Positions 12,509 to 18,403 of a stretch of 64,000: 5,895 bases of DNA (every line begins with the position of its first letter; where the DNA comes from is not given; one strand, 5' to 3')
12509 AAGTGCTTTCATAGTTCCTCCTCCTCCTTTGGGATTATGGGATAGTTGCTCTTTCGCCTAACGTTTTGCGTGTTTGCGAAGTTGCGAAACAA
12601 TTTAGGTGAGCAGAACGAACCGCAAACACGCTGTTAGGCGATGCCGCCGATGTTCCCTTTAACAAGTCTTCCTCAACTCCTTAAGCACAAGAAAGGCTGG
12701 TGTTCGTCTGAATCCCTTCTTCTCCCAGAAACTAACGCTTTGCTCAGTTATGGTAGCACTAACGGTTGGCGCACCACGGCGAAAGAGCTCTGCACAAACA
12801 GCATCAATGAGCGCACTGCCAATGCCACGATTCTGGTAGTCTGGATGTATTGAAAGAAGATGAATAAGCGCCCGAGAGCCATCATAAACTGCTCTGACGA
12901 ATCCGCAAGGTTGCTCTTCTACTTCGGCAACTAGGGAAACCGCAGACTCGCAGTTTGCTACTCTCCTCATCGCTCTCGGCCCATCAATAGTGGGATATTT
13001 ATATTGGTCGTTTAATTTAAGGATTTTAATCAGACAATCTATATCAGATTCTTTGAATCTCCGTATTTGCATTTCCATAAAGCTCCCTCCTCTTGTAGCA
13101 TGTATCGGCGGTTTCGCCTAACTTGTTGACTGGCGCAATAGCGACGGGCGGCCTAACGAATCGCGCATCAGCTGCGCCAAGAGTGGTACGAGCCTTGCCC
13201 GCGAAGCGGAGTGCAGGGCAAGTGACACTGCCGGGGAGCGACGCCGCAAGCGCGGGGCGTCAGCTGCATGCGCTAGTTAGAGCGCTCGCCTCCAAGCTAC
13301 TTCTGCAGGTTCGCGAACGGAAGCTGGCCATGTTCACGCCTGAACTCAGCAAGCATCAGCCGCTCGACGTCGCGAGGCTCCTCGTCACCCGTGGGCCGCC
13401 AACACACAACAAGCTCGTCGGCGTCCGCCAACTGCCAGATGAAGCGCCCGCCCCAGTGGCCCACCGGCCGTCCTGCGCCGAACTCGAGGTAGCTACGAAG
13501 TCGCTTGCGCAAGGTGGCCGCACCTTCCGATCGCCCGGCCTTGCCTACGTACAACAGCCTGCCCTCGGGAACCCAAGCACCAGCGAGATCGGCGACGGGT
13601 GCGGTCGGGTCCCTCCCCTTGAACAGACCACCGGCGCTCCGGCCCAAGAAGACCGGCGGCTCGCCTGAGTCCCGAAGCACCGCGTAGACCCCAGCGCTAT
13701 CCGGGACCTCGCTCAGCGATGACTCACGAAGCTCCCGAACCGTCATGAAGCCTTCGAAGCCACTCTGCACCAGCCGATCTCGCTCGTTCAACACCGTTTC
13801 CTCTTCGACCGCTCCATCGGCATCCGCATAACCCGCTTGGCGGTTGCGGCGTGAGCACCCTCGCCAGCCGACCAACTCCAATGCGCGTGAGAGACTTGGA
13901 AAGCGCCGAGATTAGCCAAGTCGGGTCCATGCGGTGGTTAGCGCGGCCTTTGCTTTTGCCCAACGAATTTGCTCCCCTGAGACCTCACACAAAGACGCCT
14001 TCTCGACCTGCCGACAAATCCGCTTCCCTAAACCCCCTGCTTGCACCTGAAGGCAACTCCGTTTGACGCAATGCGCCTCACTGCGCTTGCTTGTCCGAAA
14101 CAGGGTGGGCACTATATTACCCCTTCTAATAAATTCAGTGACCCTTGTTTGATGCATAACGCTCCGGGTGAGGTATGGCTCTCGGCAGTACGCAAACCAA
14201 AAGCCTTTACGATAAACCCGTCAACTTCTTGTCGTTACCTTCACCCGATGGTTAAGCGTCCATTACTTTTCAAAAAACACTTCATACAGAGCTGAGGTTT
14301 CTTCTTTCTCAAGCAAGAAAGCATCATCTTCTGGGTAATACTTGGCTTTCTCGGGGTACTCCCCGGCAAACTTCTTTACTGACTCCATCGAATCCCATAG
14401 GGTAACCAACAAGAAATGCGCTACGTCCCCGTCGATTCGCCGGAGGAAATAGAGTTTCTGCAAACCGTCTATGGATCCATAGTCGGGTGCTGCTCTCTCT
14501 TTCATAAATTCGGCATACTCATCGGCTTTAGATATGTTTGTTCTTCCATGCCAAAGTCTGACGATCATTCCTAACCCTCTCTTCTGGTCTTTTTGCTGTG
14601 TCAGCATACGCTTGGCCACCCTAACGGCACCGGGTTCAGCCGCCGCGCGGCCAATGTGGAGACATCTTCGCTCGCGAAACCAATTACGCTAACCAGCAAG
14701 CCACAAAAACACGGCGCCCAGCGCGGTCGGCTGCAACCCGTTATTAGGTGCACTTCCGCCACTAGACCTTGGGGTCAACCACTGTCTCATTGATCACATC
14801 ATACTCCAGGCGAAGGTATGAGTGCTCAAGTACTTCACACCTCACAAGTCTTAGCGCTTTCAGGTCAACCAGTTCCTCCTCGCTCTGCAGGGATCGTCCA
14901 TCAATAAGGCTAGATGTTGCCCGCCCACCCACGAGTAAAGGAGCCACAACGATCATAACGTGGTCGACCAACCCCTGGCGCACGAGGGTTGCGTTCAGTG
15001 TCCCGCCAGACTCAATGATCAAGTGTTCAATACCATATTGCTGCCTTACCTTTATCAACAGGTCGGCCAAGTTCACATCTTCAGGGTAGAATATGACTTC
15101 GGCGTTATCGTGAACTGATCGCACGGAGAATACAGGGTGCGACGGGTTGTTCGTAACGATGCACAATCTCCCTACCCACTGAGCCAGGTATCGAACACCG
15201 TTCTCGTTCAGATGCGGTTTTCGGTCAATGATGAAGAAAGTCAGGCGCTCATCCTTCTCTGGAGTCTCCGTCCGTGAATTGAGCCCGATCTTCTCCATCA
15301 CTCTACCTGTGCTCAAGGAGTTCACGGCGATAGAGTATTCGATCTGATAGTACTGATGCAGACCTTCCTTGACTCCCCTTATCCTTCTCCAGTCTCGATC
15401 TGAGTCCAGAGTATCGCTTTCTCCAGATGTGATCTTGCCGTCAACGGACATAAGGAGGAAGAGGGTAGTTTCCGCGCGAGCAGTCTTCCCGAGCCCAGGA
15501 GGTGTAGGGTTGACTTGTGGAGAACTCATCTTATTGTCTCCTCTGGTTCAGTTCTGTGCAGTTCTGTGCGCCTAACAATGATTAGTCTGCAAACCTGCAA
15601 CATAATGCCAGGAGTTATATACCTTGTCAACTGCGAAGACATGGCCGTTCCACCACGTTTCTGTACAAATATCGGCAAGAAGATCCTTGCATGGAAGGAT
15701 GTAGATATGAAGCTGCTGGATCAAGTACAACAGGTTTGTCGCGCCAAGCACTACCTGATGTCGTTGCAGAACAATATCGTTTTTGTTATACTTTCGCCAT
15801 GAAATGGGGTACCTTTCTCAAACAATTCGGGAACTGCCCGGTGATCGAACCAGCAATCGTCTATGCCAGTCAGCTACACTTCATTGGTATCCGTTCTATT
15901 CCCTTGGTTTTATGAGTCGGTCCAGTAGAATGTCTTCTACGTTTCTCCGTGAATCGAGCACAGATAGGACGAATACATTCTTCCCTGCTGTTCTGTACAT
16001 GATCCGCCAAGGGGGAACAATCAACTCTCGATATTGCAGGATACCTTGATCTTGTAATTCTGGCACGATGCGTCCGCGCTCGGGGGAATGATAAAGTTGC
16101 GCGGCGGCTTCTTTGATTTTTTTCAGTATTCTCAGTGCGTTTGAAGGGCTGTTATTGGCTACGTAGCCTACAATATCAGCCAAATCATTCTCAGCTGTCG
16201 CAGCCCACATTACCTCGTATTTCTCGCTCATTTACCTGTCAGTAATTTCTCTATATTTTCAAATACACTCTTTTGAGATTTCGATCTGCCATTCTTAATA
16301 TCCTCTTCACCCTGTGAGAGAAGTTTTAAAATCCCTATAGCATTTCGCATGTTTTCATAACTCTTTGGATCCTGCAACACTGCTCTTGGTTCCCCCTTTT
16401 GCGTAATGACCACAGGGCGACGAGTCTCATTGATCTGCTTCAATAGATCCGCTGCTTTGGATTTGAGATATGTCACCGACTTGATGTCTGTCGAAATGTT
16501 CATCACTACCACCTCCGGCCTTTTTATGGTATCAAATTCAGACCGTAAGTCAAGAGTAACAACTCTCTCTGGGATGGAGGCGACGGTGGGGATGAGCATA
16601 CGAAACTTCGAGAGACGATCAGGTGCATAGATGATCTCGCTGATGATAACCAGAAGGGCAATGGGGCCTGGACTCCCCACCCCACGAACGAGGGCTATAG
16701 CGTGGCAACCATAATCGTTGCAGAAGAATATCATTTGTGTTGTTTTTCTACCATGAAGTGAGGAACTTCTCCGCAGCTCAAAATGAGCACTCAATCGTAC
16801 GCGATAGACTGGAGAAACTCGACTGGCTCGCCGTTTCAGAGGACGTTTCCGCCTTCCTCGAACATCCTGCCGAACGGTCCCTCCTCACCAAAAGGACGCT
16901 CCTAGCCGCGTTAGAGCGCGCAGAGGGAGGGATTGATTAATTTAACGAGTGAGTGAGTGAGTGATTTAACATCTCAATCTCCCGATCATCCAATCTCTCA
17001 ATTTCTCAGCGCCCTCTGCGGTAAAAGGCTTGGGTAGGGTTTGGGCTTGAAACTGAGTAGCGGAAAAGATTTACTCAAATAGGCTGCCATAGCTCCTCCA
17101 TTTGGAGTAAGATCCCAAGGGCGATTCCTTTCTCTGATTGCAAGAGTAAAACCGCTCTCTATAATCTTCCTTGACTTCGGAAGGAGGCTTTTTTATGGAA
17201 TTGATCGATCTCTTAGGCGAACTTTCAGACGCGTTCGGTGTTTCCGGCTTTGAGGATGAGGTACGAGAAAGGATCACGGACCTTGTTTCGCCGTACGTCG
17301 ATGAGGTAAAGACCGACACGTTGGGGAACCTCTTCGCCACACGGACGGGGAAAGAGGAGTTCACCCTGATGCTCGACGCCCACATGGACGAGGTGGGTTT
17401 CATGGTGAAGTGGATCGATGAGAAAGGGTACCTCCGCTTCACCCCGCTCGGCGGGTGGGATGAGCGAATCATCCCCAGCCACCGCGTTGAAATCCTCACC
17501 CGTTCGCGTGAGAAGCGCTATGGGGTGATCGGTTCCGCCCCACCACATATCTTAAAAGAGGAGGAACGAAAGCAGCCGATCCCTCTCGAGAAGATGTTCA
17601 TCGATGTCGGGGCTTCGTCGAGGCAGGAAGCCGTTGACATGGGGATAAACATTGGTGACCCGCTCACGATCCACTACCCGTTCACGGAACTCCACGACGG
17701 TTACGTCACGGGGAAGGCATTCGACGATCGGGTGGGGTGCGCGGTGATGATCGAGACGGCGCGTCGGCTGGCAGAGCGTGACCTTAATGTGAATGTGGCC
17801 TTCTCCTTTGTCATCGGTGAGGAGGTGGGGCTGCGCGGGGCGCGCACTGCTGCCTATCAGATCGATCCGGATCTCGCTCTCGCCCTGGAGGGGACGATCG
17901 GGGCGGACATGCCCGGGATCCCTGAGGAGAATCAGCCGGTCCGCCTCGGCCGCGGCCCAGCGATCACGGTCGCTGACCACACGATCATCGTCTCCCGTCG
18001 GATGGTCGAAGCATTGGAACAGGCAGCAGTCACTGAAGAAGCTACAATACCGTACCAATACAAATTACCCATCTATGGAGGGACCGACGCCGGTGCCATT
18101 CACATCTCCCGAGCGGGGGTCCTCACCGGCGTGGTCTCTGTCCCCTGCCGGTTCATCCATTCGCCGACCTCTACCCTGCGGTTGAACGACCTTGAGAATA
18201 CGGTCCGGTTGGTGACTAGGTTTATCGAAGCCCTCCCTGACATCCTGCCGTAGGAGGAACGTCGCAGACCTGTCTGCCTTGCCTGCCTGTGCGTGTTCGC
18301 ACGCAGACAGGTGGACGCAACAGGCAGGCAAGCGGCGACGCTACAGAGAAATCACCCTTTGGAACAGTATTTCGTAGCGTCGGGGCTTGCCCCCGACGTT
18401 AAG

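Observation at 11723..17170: Integron-type gene-cassette array without an integrase (CALIN-like) wedged between uvrC and an M42 peptidase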

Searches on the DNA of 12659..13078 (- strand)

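Call 57: search_with_rna_model(model_id=R1, sources=[L001, L002, L003, L004, L005, L007, L008, L009, L010, L011, L012, L013, L014, L015, L016, L017, L018, L019, L020, L021, L022, L023, L024, L025, L026, L027, L028, L029, L030, L031, L032, L033, L034, L035, L036, L037, L038, L039, L040, L041, L042, L043, L044, L045, L046, L047, L048, L049, L050, L051, L052, L053, L054, L055, L056, L060, L071, L079], max_evalue=10, show_alignments=4)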
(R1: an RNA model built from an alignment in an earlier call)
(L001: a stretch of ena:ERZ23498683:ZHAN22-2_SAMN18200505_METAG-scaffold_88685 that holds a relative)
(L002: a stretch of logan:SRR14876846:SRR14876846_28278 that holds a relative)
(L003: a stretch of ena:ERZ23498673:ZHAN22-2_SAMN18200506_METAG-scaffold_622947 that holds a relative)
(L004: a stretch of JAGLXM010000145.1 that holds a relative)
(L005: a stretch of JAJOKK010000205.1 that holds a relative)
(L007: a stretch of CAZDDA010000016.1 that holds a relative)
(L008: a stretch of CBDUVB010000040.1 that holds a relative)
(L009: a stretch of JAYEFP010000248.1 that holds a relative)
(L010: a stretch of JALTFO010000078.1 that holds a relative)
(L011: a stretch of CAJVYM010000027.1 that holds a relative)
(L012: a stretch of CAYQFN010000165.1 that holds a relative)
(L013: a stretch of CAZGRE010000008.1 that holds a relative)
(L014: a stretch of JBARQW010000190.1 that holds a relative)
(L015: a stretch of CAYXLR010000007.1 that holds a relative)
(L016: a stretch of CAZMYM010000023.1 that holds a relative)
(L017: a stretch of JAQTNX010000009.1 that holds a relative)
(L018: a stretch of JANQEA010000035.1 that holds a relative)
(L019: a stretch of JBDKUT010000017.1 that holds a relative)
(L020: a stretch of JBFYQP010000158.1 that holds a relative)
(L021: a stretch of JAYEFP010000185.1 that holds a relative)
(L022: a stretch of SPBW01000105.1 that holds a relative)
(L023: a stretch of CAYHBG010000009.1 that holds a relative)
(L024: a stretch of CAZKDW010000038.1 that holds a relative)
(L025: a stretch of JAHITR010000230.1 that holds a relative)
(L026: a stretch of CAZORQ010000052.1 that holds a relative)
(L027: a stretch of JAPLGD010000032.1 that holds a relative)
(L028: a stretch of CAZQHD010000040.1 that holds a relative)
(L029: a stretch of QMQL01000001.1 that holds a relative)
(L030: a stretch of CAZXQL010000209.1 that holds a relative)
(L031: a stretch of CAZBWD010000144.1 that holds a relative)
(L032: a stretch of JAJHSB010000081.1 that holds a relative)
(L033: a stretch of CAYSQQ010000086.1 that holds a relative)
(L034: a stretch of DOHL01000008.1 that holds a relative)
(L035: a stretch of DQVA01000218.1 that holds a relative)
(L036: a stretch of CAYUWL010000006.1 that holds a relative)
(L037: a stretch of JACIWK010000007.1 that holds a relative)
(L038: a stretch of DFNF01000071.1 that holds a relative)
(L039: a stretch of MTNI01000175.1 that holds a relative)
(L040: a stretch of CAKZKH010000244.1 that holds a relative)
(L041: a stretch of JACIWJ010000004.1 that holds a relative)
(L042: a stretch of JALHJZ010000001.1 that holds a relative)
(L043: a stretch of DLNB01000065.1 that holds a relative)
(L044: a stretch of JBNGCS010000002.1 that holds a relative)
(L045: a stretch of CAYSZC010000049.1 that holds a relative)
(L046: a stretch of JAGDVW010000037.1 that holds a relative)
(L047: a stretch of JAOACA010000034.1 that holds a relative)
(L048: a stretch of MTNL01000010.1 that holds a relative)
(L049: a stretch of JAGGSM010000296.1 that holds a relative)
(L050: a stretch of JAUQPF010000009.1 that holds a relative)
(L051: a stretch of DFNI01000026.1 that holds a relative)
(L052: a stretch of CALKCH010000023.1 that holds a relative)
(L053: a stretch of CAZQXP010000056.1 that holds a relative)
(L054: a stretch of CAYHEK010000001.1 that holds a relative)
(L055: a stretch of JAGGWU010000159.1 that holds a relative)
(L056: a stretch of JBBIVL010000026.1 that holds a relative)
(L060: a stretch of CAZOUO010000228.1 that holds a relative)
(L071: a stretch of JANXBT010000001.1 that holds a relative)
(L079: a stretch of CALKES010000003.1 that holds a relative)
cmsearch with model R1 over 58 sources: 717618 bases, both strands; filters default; matches with E-value up to 10: 5.
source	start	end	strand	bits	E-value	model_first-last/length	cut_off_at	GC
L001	1300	1428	+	24.1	0.0077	1-64/64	no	0.57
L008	13061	13135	+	20.4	0.074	1-64/64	no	0.67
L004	13061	13137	-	16.2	1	1-64/64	no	0.68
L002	593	724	+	15.7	1.5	1-64/64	no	0.66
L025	10791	10841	+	13.6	5.4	1-64/64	no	0.49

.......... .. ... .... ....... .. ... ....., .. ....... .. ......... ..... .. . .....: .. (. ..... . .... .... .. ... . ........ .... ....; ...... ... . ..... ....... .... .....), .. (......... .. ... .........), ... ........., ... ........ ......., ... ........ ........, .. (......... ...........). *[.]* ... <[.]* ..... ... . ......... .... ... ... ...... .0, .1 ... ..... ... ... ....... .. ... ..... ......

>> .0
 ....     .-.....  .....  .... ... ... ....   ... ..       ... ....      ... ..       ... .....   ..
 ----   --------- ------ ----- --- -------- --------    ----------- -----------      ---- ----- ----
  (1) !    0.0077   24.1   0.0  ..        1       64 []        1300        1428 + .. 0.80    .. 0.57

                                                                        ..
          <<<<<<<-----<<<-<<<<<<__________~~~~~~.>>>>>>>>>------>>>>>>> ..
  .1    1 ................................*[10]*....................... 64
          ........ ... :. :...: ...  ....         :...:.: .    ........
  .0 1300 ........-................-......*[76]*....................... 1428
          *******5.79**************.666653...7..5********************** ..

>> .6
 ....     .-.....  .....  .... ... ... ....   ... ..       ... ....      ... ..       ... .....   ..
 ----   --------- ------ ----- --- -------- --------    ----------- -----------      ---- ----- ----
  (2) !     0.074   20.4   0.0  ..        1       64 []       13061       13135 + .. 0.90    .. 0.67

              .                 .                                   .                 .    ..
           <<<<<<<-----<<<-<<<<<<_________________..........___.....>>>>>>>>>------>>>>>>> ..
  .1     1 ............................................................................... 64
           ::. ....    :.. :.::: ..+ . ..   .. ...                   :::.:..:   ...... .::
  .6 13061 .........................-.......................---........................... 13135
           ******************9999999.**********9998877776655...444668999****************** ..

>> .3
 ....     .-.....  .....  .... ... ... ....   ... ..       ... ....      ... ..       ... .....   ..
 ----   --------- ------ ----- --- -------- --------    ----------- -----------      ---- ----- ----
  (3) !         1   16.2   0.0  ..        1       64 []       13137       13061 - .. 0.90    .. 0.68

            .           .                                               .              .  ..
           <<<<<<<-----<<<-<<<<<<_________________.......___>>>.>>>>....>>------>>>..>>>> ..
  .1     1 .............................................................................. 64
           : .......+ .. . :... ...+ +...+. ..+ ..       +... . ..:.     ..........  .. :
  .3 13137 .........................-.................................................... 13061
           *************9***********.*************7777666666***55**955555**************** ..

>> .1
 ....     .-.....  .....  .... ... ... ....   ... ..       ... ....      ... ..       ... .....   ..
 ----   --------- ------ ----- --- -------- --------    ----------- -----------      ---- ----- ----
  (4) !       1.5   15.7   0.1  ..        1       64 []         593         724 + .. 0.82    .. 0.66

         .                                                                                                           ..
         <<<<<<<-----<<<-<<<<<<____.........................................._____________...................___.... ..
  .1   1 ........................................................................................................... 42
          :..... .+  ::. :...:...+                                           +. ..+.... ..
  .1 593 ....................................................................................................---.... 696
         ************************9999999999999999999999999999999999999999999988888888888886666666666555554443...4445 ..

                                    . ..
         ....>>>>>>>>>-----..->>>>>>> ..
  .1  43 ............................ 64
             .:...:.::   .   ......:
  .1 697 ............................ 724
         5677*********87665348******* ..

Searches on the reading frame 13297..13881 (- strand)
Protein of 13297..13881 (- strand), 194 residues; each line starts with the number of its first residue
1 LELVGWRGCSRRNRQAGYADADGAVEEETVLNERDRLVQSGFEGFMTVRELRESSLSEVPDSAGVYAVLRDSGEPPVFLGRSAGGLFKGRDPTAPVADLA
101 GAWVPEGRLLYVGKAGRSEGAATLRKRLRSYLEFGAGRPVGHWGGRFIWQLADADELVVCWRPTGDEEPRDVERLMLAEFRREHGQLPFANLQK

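Call 9: search_protein_families(library=pfam, proteins=[window:13297-13881:-], max_evalue=0.01)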
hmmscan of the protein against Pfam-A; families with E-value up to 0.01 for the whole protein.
window:13297-13881:- (194 aa): 0 families

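Call 47: search_protein_families(library=pfam, proteins=[window:13297-13800:-], max_evalue=10)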
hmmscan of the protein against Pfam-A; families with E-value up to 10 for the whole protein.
window:13297-13800:- (167 aa): 0 families

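Call 48: search_protein_families(library=ncbifam, proteins=[window:13297-13800:-], max_evalue=10)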
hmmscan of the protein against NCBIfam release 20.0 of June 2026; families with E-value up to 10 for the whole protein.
window:13297-13800:- (167 aa): 1 family
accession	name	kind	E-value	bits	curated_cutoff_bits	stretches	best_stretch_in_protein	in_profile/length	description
NF005906.0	PRK07883.1-4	equivalog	0.0002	19.9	495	2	20-55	200-234/563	DEDD exonuclease domain-containing protein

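Call 93: find_encoding_contigs(protein=window:13297-13881:-, flank=5000, max_places=6)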
Protein window:13297-13881:- (194 aa): no gene with exactly this product is on record in the collection.

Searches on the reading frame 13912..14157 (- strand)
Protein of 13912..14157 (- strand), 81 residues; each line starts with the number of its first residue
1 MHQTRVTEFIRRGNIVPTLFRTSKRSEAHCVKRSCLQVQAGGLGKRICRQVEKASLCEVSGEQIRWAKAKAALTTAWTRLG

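Call 92: find_encoding_contigs(protein=window:13912-14157:-, flank=5000, max_places=6)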
Protein window:13912-14157:- (81 aa): no gene with exactly this product is on record in the collection.

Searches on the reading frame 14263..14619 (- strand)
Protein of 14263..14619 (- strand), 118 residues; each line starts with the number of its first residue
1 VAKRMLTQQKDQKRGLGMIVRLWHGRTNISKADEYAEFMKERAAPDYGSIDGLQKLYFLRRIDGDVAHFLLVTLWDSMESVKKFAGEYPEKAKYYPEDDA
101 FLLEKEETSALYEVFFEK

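Call 9: search_protein_families(library=pfam, proteins=[window:14263-14619:-], max_evalue=0.01)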
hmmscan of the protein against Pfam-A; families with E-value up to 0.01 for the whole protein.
window:14263-14619:- (118 aa): 0 families

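Call 47: search_protein_families(library=pfam, proteins=[window:14263-14568:-], max_evalue=10)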
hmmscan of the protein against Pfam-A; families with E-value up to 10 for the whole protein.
window:14263-14568:- (101 aa): 1 family
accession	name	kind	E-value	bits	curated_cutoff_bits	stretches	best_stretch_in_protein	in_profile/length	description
PF03992.22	ABM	-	0.14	12.8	23.1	1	14-67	14-66/78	Antibiotic biosynthesis monooxygenase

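Call 48: search_protein_families(library=ncbifam, proteins=[window:14263-14568:-], max_evalue=10)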
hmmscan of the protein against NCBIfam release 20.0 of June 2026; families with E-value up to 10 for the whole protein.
window:14263-14568:- (101 aa): 0 families

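Call 66: find_encoding_contigs(protein=window:14263-14568:-, flank=10000, max_places=6)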
Protein window:14263-14568:- (101 aa): no gene with exactly this product is on record in the collection.

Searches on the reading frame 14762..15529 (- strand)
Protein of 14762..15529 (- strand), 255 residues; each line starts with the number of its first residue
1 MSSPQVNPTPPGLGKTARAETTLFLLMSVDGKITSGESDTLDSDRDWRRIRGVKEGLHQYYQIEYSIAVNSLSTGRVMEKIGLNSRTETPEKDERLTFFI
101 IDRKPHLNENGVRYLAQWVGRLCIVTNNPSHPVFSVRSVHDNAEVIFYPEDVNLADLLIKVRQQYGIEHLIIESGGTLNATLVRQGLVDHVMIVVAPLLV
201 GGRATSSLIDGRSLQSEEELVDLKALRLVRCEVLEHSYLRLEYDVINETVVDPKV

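Call 9: search_protein_families(library=pfam, proteins=[window:14762-15529:-], max_evalue=0.01)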
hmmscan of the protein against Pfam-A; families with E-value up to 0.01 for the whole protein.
window:14762-15529:- (255 aa): 1 family
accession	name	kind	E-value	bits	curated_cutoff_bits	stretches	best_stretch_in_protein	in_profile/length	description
PF01872.23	RibD_C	-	9.7e-18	65.1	24.1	1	22-233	4-190/197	RibD C-terminal domain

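Call 64: find_encoding_contigs(protein=window:14762-15529:-, flank=10000, max_places=6)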
Protein window:14762-15529:- (255 aa): 3 contigs read that carry it; 3 places shown.
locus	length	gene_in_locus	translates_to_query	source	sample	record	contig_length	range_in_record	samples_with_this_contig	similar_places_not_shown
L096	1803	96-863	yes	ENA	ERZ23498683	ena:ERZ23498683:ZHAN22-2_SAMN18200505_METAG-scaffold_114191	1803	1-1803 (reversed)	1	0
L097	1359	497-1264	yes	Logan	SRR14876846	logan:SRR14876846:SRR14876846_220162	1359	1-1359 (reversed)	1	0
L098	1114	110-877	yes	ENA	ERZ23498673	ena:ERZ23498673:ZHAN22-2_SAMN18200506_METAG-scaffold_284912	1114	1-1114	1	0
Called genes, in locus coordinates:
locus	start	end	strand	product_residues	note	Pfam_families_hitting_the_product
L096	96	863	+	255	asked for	PF01872:RibD_C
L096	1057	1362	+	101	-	-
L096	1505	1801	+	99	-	?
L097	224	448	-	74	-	-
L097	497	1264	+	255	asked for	PF01872:RibD_C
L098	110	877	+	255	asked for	PF01872:RibD_C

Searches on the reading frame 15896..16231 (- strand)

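Call 9: search_protein_families(library=pfam, proteins=[window:15896-16231:-], max_evalue=0.01)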
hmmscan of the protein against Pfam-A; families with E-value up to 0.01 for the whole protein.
window:15896-16231:- (111 aa): 1 family
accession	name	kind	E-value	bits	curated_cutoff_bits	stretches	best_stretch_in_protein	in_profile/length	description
PF05016.21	ParE_toxin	-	6.5e-17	62.3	23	1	7-97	1-88/89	ParE toxin of type II toxin-antitoxin system, parDE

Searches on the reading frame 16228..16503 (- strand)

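Call 9: search_protein_families(library=pfam, proteins=[window:16228-16503:-], max_evalue=0.01)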
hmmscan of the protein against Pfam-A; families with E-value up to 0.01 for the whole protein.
window:16228-16503:- (91 aa): 1 family
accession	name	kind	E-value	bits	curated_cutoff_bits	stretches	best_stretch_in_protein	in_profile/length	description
PF02604.26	PhdYeFM_antitox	-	6.5e-14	51.9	29.8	1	6-73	2-69/74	Antitoxin Phd_YefM, type II toxin-antitoxin system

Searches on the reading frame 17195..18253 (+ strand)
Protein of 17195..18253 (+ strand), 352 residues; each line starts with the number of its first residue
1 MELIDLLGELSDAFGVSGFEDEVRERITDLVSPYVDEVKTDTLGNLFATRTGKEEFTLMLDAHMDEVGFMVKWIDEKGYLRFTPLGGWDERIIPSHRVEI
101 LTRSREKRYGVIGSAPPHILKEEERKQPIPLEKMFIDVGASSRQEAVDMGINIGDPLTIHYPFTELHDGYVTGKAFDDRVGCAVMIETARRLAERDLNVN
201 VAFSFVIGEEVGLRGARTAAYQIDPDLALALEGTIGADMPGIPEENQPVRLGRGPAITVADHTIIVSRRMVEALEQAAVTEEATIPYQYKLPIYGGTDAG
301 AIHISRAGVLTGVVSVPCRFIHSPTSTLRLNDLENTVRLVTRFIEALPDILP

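Call 15: find_encoding_contigs(protein=window:17195-18253:+, flank=10000, max_places=6)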
Protein window:17195-18253:+ (352 aa): no gene with exactly this product is on record in the collection.
